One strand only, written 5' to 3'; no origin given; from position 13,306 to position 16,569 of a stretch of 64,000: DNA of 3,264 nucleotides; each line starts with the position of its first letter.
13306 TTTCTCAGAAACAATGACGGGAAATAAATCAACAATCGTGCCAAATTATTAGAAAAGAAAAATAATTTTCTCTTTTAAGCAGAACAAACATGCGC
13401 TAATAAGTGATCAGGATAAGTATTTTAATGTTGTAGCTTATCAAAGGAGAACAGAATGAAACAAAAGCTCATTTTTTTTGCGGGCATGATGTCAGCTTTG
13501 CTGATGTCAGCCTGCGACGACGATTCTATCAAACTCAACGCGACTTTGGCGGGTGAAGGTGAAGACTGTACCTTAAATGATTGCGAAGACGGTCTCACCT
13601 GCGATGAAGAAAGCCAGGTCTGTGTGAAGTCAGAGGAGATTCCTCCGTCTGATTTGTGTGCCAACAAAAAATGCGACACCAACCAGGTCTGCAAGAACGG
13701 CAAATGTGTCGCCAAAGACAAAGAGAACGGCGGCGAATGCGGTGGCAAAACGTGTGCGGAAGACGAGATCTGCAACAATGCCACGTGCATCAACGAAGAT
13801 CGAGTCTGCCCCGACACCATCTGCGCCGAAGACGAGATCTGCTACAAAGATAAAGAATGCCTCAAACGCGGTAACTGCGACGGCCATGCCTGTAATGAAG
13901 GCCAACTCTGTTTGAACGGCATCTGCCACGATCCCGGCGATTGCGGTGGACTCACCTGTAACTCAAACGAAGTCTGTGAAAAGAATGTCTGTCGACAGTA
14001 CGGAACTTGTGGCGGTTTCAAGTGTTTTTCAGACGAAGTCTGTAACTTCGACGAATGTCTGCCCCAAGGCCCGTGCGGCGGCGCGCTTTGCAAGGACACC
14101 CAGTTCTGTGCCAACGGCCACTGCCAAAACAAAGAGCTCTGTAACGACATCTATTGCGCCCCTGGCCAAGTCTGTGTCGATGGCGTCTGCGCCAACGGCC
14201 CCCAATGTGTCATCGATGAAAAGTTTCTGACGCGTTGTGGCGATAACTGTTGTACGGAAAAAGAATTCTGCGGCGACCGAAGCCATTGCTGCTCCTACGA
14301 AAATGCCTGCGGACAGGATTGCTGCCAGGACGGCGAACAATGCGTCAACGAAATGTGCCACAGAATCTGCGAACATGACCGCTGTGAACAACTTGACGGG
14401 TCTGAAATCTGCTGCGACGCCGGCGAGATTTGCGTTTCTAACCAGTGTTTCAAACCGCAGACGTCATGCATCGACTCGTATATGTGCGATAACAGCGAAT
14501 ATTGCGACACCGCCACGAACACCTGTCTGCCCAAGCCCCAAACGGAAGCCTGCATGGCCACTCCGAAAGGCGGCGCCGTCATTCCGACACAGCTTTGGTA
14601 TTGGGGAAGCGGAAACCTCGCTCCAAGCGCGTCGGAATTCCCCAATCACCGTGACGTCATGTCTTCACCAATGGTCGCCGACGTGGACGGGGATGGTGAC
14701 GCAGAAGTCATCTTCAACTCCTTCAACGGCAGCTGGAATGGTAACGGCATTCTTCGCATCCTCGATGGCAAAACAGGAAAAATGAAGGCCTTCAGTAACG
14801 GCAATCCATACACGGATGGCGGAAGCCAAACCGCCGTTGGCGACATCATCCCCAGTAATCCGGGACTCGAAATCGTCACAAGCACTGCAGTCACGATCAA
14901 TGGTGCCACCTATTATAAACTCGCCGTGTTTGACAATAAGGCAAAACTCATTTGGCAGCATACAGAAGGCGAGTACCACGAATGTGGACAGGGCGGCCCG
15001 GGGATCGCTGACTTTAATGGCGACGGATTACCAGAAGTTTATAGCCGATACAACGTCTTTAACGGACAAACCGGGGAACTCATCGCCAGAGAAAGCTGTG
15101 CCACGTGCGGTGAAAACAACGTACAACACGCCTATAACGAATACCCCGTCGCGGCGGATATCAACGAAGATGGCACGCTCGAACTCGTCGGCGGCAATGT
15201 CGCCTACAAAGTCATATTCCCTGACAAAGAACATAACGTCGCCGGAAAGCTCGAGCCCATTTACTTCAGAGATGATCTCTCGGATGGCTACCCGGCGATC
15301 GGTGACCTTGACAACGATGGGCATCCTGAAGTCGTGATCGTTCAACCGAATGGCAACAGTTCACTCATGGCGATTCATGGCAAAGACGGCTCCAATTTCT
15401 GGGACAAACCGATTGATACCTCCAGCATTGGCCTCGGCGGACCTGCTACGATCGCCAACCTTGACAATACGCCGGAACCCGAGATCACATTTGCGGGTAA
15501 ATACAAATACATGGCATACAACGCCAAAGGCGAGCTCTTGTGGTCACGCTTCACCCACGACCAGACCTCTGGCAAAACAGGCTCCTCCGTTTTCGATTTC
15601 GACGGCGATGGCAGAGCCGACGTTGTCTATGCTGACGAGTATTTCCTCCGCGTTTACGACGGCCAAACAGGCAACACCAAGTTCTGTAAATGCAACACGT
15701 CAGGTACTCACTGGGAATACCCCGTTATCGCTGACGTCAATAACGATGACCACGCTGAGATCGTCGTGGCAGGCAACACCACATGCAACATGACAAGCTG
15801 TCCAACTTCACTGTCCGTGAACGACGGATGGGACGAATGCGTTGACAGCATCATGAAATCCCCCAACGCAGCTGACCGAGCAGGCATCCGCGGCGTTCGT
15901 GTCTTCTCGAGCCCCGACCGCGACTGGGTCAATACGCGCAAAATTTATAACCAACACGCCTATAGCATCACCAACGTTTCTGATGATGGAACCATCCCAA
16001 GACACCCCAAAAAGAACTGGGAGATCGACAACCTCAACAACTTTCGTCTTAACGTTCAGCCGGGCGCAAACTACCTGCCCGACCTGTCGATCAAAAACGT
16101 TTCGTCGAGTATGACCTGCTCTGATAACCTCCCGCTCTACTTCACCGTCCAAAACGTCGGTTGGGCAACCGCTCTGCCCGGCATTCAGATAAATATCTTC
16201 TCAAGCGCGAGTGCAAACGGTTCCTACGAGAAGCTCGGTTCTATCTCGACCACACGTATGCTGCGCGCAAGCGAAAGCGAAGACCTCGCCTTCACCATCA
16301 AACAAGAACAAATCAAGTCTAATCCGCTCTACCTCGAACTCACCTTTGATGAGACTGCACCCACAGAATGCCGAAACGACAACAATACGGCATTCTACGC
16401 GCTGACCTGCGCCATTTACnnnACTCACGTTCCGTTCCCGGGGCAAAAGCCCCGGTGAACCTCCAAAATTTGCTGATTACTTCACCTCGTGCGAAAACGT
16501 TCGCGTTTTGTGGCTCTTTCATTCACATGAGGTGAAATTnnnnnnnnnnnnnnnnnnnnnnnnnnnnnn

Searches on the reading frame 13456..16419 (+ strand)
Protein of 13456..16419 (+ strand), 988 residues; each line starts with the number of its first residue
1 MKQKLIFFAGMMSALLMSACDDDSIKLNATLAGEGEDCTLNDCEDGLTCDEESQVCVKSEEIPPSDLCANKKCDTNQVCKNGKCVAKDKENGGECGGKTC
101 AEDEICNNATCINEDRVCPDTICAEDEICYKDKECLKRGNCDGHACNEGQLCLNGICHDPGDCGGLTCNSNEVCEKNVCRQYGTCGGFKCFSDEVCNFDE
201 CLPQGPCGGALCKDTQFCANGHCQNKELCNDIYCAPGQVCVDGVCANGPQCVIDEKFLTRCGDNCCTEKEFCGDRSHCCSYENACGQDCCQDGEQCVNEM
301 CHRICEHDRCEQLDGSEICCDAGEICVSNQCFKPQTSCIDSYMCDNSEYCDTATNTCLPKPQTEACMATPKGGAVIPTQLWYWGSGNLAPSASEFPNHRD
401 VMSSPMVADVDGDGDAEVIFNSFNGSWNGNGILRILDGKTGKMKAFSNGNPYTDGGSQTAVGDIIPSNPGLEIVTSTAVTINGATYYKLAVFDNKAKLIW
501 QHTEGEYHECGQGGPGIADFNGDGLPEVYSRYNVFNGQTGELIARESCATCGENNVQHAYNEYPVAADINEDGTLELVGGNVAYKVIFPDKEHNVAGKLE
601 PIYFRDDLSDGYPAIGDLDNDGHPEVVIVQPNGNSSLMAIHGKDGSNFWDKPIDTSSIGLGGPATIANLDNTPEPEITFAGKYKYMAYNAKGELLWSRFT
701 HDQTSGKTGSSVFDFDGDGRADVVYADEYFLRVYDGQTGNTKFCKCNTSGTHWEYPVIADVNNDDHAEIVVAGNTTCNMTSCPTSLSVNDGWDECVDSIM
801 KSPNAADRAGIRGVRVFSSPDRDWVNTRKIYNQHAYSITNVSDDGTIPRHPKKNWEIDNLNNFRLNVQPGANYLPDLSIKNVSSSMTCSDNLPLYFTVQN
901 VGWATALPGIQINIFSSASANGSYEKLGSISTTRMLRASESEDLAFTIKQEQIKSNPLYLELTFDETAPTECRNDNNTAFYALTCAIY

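Call 4: search_protein_families(library=pfam, proteins=[window:13456-16419:+], max_evalue=1)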
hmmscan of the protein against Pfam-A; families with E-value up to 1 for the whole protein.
window:13456-16419:+ (988 aa): 6 families
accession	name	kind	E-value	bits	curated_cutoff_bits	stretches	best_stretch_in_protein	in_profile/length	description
PF13517.12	FG-GAP_3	-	1.8e-22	80.1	26.9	5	714-771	1-61/61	FG-GAP-like repeat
PF01839.29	FG-GAP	-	1.6e-11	44.3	22.1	3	614-634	6-26/37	FG-GAP repeat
PF21348.3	RGL11_C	-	0.043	13.1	27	0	406-505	239-320/490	Rhamnogalacturonan lyase family 11, C-terminal domain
PF23727.1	Beta-prop_FAM234A_B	-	0.095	11.6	26.4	1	637-725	54-146/467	FAM234A/B beta-propeller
PF16116.10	DUF4832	-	0.15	12.3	29.2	1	881-947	113-179/216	Domain of unknown function (DUF4832)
PF13581.12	HATPase_c_2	-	0.38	11.2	27.4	0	284-315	23-54/127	Histidine kinase-like ATPase domain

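Call 5: search_protein_families(library=ncbifam, proteins=[window:13456-16419:+], max_evalue=1)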
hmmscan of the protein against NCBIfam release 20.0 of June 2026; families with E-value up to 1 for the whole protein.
window:13456-16419:+ (988 aa): 3 families
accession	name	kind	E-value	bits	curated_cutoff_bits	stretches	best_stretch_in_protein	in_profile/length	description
NF052323.1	T9SSA_dep_M6i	equivalog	2.7e-07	29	600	2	677-779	756-862/1043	T9SS-dependent M6-like inactivated metalloprotease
NF052506.1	PA5033_fam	subfamily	0.00096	18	100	1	701-776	22-94/284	PA5033 family protein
NF046077.1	LPS_M949_RS01915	subfamily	0.035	14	60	0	757-778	72-93/154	M949_RS01915 family surface polysaccharide biosynthesis protein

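Call 45: find_homologous_proteins(query=window:13456-16419:+, max_evalue=1e-20)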
Query window:13456-16419:+ (988 aa): 43 proteins with E <= 1e-20 among 2513 candidates.
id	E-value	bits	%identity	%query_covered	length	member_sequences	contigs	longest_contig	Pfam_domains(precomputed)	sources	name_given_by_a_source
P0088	0.0e+0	2366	100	100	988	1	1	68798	PF01839.30,PF13517.13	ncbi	-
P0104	0.0e+0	1180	54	100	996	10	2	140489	PF01839.30,PF13517.13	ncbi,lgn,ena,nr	ncbi:MAG: hypothetical protein IJ165_08090 [Proteobacteria bacterium]|nr:hypothetical protein [Pseud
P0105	0.0e+0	1152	53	100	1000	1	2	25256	PF01839.30,PF13517.13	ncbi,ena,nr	ncbi:MAG: hypothetical protein IKY83_07645 [Proteobacteria bacterium]|nr:hypothetical protein [Pseud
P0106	0.0e+0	1088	52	99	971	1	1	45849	PF01839.30,PF13517.13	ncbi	-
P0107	0.0e+0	1081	49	100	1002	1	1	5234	PF01839.30,PF13517.13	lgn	-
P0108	0.0e+0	1070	52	100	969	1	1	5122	PF01839.30,PF13517.13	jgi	-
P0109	0.0e+0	1062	51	99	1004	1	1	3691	PF01839.30,PF13517.13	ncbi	-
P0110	0.0e+0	1040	50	100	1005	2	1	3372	PF13517.13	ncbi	-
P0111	0.0e+0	1026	50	100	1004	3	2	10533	PF01839.30,PF13517.13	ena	-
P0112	0.0e+0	1026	51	98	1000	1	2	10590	PF01839.30,PF13517.13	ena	-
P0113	0.0e+0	1019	51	97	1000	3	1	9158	PF01839.30,PF13517.13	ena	-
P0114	0.0e+0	1016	47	99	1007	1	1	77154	PF01839.30,PF13517.13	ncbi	-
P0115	3.6e-298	1010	47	100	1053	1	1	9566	PF01839.30,PF13517.13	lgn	-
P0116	1.7e-296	1004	49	98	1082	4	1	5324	PF01839.30,PF13517.13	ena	-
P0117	2.4e-294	997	51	93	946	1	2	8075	PF01839.30,PF13517.13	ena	-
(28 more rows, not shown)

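Call 46: find_encoding_contigs(protein=P0114, flank=10000, max_places=2)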
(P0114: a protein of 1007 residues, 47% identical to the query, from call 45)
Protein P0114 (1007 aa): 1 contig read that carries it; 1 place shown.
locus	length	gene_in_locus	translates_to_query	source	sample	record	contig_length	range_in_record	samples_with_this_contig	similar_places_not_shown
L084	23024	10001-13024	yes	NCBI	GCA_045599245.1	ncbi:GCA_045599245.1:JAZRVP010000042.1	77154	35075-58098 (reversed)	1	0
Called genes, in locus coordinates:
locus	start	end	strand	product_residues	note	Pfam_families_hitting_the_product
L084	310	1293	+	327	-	PF02475:TRM5-TYW2_MTfase, PF05050:Methyltransf_21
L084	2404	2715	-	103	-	-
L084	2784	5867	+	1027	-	PF01839:FG-GAP (faint), PF13517:FG-GAP_3 (weak)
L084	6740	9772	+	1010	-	PF13517:FG-GAP_3 (faint), PF01839:FG-GAP (faint)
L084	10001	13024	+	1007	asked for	PF01839:FG-GAP (faint), PF13517:FG-GAP_3 (weak)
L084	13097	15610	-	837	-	PF07969:Amidohydro_3 (faint), PF01979:Amidohydro_1, PF02412:TSP_3 (weak)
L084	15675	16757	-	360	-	PF13579:Glyco_trans_4_4 (faint), PF13439:Glyco_transf_4 (weak), PF20706:GT4-conflict (weak), PF00534:Glycos_transf_1, PF13692:Glyco_trans_1_4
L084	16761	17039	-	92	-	PF00216:Bac_DNA_binding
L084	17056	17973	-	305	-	PF00226:DnaJ (faint)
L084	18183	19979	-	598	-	PF00501:AMP-binding, PF23562:AMP-binding_C_3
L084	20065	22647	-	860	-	PF00515:TPR_1 (faint), PF03704:BTAD (faint), PF07719:TPR_2 (faint), PF12895:ANAPC3 (faint), PF13176:TPR_7 (faint), PF13181:TPR_8 (faint), PF13414:TPR_11 (faint), PF13424:TPR_12 (faint), +6 more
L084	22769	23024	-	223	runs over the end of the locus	PF00834:Ribul_P_3_epim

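Call 64: search_solved_structures(query=window:13456-16419:+, max_evalue=0.001, show_alignments=1)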
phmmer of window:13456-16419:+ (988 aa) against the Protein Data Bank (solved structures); distinct sequences matched with E-value up to 0.001: 1.
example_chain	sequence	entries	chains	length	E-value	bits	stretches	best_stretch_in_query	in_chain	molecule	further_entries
6mlt_A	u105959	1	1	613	6e-27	97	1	676-774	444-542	Hemolysin-related protein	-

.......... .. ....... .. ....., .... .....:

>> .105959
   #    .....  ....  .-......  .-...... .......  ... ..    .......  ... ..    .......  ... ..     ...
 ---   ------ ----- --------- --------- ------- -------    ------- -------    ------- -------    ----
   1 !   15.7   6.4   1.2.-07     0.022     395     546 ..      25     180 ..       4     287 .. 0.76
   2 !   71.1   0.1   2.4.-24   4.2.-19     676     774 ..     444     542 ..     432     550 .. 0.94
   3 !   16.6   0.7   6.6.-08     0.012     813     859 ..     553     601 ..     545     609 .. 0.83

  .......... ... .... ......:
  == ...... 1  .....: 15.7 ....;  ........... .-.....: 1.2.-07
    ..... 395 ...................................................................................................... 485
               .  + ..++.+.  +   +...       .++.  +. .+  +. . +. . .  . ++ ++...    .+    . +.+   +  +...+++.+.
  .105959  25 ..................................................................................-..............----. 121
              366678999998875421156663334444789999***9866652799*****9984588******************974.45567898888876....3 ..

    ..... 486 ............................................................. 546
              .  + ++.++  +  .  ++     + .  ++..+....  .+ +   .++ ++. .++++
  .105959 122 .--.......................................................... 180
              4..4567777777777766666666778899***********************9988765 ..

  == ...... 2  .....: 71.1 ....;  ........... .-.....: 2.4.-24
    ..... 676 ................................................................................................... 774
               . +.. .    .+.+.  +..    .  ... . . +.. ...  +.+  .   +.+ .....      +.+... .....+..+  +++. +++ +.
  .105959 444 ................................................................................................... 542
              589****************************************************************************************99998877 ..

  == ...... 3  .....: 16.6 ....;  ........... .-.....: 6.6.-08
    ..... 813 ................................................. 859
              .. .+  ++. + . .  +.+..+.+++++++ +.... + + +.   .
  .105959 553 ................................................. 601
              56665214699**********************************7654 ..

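Call 85: predict_structure(alignment_id=A3)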
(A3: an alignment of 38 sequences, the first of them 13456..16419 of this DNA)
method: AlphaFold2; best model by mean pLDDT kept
length: 988 residues; sequences in the alignment: 38
mean_pLDDT: 85.5   pTM: 0.69
mean pLDDT of the five models: 85.5, 84.9, 83.3, 83.3, 82.8
residues with pLDDT >= 90: 472; 70-90: 403; 50-70: 79; < 50: 34
segments of 3 or more residues with pLDDT < 50: 1-3, 18-29, 61-67, 89-94, 834-838
pLDDT, mean of each block of 10 residues (from residue 1): 52 51 37 74 77 75 50 64 58 55 71 79 82 79 81 83 86 87 87 85 87 89 90 91 89 85 87 86 87 91 92 92 93 85 80 89 77 85 96 96 92 93 93 97 97 93 94 96 95 98 94 87 93 96 92 84 89 91 95 93 93 91 93 88 96 92 89 91 94 96 87 86 92 95 91 78 90 89 91 93 92 94 84 53 82 70 58 85 85 93 92 95 94 94 93 87 90 87 74
secondary structure, 60 per line:
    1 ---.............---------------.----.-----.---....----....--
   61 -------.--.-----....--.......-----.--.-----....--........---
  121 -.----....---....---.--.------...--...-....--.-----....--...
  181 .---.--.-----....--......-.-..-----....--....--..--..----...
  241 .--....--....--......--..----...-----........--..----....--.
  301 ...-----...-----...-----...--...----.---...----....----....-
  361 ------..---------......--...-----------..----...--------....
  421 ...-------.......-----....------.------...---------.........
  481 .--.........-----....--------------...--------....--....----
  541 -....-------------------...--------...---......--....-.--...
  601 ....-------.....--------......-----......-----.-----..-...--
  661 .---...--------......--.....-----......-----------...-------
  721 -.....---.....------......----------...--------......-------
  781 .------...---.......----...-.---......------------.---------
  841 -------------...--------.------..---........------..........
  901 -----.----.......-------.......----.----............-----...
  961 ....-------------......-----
elements in order (helices of 4 or more, strands of 3 or more residues): H4-16 E47-50 E55-58 E77-80 E83-86 E104-107 E110-113 E127-130 E134-137 E151-153 E156-158 E160-163 E172-175 E178-181 E194-197 E200-205 E216-219 E222-225 E238-241 E244-247 E250-253 E256-261 E270-272 E278-280 E294-297 E300-303 E309-311 E317-319 E325-327 E330-332 E348-351 E356-359 E378-383 E406-408 E417-423 E431-437 E443-446 E460-462 E472-481 E484-492 E498-501 E516-518 E527-530 E533-536 E542-545 E565-567 E576-578 E582-587 E598-604 E612-616 E625-630 E636-641 E665-667 E676-681 E684-688 E694-699 E711-713 E722-726 E730-734 E741-746 E757-759 E768-773 H794-800 E813-818 E877-884 E891-900 E911-917 E925-931 E941-949 E958-964 E978-983

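Call 87: fold_search(model_id=the predicted structure, library=pdb)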
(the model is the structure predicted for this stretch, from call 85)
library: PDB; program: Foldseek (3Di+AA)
matches with E <= 10: 1838; with E <= 0.001: 202
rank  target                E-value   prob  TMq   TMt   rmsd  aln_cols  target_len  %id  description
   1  6mlt                  2.8e-23  1.00  0.39  0.62   5.8       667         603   18  Crystal structure of the V. cholerae biofilm matrix protein Bap1 (released 2019-08-28)
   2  6vbu_9                1.8e-11  1.00  0.21  0.26  27.8       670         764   11  Structure of the bovine BBSome complex (released 2020-01-29)
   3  6voa_B                3.3e-11  1.00  0.23  0.35  25.4       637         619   10  Cryo-EM structure of the BBSome-ARL6 complex (released 2020-06-24)
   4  6vbu_2                1.5e-10  1.00  0.23  0.32  25.1       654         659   11  Structure of the bovine BBSome complex (released 2020-01-29)
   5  4um9_A                6.9e-10  1.00  0.23  0.35  14.9       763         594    9  Crystal structure of alpha V beta 6 with peptide (released 2014-11-12)
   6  8gcd_A                2.3e-09  1.00  0.15  0.15  25.7       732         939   11  Full length Integrin AlphaIIbBeta3 in inactive state (released 2024-03-06)
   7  6l8a_A                3.5e-09  1.00  0.24  0.48  10.2       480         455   14  Tetrathionate hydrolase from Acidithiobacillus ferrooxidans (released 2020-11-11)
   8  3vi4_C                4.3e-09  1.00  0.24  0.37  16.4       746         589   10  Crystal structure of alpha5beta1 integrin headpiece in complex with RGD peptide (released 2012-02-22)
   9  4o02_A                4.6e-09  1.00  0.23  0.24  14.1       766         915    9  AlphaVBeta3 integrin in complex with monoclonal antibody FAB fragment. (released 2014-04-02)
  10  8oxz_P                1.1e-08  1.00  0.22  0.33  14.0       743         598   10  Rat alpha5beta1 integrin, headpiece (released 2024-11-13)
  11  6l8a_D                1.4e-08  1.00  0.24  0.48  10.0       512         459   13  Tetrathionate hydrolase from Acidithiobacillus ferrooxidans (released 2020-11-11)
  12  6l8a_F                1.4e-08  1.00  0.24  0.46  10.2       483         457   15  Tetrathionate hydrolase from Acidithiobacillus ferrooxidans (released 2020-11-11)
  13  8t2v_A                1.8e-08  1.00  0.16  0.16  25.1       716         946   11  Cryo-EM Structures of Full-length Integrin alphaIIbbeta3 in Native Lipids (released 2023-07-26)
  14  8xfg_A                1.8e-08  1.00  0.15  0.19  25.7       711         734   11  Cryo-EM structure of integrin ITGAV, ITGB3 and CYCLO (RGDFK) complex, conformation 1 (released 2024-12-18)
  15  9iuj_A                2.6e-08  1.00  0.22  0.28  27.9       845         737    9  Integrin alpha-v beta-3 in complex with rhodostomin (released 2025-07-30)
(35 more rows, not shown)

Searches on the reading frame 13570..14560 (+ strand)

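Call 68: search_protein_families(library=pfam, proteins=[window:13570-14560:+], max_evalue=10)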
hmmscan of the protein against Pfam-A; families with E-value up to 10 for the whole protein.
window:13570-14560:+ (330 aa): 1 family
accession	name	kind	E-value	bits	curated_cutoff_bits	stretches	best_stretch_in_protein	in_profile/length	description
PF13581.12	HATPase_c_2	-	0.092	13.2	27.4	1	245-277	22-54/127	Histidine kinase-like ATPase domain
